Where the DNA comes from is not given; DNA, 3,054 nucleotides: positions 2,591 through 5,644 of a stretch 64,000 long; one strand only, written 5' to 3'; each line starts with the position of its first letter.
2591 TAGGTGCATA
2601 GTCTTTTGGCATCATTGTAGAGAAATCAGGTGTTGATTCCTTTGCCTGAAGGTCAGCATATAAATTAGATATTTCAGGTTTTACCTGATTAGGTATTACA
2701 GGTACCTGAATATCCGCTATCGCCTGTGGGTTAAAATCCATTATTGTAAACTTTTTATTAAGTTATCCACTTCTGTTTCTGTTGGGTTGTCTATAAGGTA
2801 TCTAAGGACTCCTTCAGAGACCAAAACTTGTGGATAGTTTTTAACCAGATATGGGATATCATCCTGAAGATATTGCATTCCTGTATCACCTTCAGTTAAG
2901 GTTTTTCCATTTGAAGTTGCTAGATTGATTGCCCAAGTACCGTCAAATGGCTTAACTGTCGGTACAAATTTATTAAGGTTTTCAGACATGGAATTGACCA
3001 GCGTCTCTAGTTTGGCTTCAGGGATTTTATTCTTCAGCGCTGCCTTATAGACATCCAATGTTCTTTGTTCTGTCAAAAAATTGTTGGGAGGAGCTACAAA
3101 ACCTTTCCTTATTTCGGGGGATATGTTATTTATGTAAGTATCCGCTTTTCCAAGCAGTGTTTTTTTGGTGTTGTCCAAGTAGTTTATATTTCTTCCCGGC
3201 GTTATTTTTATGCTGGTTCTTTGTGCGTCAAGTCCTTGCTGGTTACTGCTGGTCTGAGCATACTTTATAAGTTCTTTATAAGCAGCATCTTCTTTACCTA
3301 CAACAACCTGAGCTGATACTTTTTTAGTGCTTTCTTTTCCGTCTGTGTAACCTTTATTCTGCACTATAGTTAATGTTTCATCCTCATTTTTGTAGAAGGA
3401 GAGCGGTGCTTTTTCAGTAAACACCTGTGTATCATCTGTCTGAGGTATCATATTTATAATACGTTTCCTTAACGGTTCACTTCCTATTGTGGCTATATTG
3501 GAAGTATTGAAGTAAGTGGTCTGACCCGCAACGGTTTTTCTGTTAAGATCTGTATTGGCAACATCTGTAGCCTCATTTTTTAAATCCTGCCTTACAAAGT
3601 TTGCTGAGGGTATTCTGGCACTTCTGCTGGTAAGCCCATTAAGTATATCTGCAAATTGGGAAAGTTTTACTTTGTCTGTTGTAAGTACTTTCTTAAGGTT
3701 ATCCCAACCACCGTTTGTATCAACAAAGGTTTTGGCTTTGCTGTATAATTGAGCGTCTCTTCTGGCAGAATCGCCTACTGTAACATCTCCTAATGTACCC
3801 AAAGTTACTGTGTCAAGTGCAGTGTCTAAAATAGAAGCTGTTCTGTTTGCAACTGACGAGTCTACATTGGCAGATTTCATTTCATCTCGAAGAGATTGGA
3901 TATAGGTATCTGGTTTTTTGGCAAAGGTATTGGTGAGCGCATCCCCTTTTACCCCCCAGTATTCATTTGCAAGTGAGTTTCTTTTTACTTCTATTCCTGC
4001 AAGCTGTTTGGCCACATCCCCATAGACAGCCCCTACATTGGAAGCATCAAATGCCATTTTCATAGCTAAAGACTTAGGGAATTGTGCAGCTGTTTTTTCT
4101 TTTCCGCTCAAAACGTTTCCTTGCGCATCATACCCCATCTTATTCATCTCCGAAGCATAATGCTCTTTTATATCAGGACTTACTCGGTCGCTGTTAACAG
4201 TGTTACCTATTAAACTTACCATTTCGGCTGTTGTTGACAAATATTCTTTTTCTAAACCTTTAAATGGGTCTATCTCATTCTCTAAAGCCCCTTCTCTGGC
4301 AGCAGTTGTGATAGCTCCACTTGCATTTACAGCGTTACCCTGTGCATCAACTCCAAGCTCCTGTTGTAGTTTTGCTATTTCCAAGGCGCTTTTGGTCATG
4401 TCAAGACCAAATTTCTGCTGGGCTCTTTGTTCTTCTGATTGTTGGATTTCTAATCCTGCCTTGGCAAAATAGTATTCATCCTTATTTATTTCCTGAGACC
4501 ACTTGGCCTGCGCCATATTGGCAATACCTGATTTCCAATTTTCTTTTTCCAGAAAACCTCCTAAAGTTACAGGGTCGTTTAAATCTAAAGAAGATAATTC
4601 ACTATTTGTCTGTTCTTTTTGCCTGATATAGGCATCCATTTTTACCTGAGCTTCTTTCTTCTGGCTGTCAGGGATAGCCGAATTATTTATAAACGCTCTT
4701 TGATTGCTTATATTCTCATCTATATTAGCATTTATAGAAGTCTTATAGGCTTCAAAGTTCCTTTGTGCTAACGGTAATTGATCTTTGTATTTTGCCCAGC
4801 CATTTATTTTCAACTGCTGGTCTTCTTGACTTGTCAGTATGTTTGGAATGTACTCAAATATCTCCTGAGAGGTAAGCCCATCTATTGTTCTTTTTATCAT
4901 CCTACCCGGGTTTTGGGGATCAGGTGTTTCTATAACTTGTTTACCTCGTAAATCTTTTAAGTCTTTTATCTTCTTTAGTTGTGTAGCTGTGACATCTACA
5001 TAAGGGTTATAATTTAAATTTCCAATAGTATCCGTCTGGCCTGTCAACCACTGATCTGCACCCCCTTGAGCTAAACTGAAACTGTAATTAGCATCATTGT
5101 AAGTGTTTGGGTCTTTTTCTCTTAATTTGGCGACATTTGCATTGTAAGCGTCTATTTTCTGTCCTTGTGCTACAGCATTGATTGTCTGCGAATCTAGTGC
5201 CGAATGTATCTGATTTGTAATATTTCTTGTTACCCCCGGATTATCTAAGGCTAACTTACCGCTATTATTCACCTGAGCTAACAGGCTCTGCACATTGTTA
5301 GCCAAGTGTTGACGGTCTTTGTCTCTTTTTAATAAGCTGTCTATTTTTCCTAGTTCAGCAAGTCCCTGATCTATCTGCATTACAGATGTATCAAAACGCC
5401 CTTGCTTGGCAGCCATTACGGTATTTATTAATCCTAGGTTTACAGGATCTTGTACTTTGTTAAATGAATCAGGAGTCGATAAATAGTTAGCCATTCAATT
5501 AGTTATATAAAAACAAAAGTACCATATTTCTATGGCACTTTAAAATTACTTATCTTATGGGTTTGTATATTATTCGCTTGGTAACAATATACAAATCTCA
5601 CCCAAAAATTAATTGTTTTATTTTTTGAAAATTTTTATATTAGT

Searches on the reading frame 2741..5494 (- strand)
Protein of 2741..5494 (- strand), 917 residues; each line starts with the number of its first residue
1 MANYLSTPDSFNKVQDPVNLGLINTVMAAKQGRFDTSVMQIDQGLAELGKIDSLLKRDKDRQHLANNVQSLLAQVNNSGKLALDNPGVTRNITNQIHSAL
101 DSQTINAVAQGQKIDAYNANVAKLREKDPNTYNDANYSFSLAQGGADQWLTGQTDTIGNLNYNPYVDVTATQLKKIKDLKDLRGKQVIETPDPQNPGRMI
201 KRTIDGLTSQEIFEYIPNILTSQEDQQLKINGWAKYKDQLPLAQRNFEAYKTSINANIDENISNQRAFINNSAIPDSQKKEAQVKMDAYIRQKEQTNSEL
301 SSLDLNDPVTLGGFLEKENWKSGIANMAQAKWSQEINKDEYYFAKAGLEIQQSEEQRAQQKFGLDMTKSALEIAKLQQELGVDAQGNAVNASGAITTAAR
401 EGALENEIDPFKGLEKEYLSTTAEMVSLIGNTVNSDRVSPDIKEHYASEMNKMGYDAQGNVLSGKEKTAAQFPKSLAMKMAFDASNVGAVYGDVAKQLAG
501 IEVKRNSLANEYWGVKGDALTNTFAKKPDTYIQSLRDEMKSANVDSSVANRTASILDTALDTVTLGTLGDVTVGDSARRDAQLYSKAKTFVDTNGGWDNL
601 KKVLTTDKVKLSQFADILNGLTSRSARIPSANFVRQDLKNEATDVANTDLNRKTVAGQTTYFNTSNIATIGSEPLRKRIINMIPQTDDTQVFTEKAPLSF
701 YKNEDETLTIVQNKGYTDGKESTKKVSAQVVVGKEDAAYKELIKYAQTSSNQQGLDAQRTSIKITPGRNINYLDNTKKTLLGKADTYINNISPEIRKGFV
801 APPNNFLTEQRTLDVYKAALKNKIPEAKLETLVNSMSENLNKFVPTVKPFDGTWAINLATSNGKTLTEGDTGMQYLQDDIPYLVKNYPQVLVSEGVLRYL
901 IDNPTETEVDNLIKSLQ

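Call 10: search_protein_families(library=phrogs, proteins=[window:2741-5494:-], max_evalue=0.001)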
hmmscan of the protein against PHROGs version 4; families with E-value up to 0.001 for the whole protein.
window:2741-5494:- (917 aa): 1 family
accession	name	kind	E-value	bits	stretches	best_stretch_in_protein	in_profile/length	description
phrog_32131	-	head and packaging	4.9e-46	158.2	1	1-352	1-356/974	virion structural protein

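Call 11: search_protein_families(library=pfam, proteins=[window:2741-5494:-], max_evalue=0.001)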
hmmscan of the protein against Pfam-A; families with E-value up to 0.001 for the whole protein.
window:2741-5494:- (917 aa): 0 families

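Call 54: find_encoding_contigs(protein=window:2741-5494:-, flank=10000, max_places=3)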
Protein window:2741-5494:- (917 aa): 3 contigs read that carry it; 1 place shown.
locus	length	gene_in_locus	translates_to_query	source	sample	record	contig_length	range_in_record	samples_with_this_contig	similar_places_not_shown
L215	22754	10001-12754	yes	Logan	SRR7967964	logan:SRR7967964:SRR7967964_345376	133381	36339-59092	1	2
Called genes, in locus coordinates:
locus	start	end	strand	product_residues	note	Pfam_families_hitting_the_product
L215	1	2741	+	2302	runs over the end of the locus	-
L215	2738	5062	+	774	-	PF01464:SLT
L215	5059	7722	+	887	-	-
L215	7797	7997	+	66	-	-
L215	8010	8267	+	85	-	-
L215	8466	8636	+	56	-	-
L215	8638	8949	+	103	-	-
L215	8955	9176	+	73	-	-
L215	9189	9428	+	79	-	-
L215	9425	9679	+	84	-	-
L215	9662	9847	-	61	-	-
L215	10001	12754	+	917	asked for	-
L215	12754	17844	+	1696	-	-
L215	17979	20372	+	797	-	-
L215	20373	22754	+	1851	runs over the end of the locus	-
